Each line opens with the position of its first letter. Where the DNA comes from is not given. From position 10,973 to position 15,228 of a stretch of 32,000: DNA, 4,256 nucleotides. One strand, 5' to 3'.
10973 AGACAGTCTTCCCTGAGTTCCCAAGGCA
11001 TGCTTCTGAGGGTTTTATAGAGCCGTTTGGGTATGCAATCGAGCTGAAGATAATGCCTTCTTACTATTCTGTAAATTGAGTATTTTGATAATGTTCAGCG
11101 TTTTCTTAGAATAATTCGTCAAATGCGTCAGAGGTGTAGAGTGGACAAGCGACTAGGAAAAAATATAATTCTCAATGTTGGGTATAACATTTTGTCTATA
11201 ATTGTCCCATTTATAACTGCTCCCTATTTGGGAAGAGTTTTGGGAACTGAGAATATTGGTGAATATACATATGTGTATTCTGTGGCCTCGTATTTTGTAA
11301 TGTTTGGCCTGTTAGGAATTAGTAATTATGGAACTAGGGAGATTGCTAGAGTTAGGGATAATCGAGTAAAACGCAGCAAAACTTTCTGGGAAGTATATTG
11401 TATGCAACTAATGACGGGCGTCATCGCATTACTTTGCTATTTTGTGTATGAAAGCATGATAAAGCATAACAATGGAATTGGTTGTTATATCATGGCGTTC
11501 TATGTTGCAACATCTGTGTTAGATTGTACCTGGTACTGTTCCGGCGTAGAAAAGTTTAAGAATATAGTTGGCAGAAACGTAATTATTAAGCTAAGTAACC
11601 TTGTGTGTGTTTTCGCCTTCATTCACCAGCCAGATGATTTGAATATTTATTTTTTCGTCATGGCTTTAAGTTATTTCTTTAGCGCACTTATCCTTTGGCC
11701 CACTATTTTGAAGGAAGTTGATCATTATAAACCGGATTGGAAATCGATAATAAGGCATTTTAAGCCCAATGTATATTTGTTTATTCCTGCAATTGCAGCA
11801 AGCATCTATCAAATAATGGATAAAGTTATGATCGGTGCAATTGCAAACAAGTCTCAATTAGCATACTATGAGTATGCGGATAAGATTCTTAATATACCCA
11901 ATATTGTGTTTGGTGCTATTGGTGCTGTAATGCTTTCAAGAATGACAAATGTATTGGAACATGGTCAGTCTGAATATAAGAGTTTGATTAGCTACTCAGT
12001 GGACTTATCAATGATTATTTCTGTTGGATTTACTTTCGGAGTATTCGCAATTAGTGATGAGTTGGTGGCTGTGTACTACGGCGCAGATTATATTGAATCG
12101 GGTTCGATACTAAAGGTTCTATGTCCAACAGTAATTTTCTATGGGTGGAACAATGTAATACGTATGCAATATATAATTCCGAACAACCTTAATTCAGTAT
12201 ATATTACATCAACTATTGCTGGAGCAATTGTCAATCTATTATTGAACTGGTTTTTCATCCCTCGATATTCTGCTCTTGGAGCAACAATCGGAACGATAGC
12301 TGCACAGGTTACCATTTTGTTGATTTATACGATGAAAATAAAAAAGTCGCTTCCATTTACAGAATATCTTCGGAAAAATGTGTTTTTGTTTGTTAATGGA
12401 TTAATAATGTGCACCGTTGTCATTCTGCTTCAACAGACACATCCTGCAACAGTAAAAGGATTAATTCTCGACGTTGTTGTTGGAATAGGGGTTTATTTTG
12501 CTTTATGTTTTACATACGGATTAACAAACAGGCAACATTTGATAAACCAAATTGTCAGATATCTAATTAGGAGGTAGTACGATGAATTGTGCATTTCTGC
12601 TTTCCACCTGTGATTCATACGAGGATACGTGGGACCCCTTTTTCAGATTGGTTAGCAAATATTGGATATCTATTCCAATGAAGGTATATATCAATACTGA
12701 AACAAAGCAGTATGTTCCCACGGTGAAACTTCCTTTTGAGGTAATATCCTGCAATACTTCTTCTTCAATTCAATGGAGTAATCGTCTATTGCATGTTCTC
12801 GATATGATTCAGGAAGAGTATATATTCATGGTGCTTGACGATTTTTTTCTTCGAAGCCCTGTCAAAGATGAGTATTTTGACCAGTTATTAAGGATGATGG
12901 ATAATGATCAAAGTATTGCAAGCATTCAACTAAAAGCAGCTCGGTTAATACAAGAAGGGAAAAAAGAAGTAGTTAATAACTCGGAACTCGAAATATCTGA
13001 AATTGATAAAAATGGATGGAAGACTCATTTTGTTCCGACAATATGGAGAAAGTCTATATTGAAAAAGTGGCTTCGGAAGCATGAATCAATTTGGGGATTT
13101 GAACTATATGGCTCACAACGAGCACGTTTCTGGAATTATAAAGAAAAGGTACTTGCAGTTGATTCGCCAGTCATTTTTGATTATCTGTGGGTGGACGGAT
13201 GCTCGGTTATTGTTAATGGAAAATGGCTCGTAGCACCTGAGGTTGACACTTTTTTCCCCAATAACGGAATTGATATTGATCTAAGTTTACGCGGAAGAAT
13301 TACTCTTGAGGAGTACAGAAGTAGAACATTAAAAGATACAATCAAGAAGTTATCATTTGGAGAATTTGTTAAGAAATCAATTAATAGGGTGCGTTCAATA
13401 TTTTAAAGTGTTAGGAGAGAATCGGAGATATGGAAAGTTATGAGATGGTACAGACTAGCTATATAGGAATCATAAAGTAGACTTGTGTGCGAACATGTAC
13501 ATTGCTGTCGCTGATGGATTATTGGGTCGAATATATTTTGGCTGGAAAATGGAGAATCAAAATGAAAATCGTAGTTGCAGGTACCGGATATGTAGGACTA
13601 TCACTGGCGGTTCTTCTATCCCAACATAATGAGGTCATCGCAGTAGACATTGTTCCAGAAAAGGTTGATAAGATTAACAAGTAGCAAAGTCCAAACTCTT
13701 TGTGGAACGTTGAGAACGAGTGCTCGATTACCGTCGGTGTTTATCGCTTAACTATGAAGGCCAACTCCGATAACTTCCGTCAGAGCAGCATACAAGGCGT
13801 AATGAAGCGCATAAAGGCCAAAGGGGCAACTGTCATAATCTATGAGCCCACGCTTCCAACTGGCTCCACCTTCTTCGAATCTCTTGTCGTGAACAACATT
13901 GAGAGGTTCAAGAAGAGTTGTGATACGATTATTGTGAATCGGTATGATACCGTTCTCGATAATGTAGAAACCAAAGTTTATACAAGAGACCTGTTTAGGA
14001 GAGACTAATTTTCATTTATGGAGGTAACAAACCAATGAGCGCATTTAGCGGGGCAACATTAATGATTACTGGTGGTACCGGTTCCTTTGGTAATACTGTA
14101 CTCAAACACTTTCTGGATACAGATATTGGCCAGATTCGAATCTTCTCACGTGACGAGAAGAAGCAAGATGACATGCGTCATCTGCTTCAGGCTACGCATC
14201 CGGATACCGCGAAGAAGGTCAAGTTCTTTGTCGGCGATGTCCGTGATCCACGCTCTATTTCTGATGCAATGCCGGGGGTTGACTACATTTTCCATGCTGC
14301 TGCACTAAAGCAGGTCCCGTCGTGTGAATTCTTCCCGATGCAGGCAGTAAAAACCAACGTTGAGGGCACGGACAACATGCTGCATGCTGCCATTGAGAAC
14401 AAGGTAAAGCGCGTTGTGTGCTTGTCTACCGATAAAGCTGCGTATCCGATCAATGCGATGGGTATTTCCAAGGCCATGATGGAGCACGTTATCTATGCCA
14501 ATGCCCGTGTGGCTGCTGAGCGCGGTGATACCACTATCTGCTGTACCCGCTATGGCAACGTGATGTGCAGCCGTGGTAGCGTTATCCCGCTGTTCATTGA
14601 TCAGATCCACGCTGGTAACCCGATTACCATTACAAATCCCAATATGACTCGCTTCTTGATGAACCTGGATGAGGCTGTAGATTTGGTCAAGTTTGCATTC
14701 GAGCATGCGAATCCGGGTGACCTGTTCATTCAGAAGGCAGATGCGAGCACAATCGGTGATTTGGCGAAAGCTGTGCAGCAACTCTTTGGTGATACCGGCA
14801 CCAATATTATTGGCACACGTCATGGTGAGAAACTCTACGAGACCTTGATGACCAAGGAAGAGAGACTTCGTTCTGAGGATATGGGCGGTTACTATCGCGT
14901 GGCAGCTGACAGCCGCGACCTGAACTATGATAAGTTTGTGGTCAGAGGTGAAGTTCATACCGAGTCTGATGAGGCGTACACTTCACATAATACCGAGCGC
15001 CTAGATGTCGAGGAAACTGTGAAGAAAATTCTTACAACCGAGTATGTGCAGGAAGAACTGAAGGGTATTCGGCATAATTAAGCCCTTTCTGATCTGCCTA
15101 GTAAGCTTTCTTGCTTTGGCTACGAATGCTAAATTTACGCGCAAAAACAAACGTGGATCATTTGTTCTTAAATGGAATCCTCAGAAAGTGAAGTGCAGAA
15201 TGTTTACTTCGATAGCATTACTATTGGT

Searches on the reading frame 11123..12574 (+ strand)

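Call 39: search_protein_families(library=pfam, proteins=[window:11123-12574:+], max_evalue=0.0001)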
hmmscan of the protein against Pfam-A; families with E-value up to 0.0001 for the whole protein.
window:11123-12574:+ (484 aa): 3 families
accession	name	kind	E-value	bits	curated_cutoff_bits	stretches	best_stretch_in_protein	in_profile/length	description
PF01943.22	Polysacc_synt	-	4e-35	122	28.2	1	11-269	1-265/274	Polysaccharide biosynthesis protein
PF03023.19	MurJ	-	1.3e-14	54.2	27.4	1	164-437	146-433/451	Lipid II flippase MurJ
PF13440.11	Polysacc_synt_3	-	7.4e-11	42.3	23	1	36-326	2-291/293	Polysaccharide biosynthesis protein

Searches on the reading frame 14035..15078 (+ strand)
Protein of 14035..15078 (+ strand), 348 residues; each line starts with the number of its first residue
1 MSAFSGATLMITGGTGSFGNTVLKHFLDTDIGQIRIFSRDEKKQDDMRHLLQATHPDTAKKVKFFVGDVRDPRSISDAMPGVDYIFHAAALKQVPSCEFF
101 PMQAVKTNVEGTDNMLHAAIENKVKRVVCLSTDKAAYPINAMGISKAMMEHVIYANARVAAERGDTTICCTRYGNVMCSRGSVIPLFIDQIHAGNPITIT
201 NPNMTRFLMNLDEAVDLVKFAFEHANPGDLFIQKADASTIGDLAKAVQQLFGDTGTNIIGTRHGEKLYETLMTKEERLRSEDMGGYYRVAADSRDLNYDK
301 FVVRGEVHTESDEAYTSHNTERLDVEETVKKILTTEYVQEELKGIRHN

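Call 39: search_protein_families(library=pfam, proteins=[window:14035-15078:+], max_evalue=0.0001)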
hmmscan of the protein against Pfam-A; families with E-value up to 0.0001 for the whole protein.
window:14035-15078:+ (348 aa): 10 families
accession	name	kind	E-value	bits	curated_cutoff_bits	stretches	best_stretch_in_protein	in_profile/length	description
PF02719.21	Polysacc_synt_2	-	5.1e-100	334.9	20.2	1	9-289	1-291/293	Polysaccharide biosynthesis protein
PF01370.27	Epimerase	-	1.9e-22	80.3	20.9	1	10-226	2-229/240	NAD dependent epimerase/dehydratase family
PF08485.16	Polysacc_syn_2C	-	6.8e-20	70.9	25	1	292-339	1-48/48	Polysaccharide biosynthesis protein C-terminal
PF16363.11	GDP_Man_Dehyd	-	4e-19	69.7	27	1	10-269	1-281/332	GDP-mannose 4,6 dehydratase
PF01073.25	3Beta_HSD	-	2.7e-15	56.6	22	1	11-138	2-122/280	3-beta hydroxysteroid dehydrogenase/isomerase family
PF13460.12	NAD_binding_10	-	2e-11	44.5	27.2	1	13-158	1-126/184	NAD(P)H-binding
PF07993.18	NAD_binding_4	-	1.8e-10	40.8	20.1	1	11-149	1-153/258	Male sterility protein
PF05368.20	NmrA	-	8.1e-09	35.9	27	1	8-233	4-185/298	NmrA-like family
PF08659.16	KR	-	6e-07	30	22.6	1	7-130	1-134/180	KR domain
PF04321.23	RmlD_sub_bind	-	5e-06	26.2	27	1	8-133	2-102/287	RmlD substrate binding domain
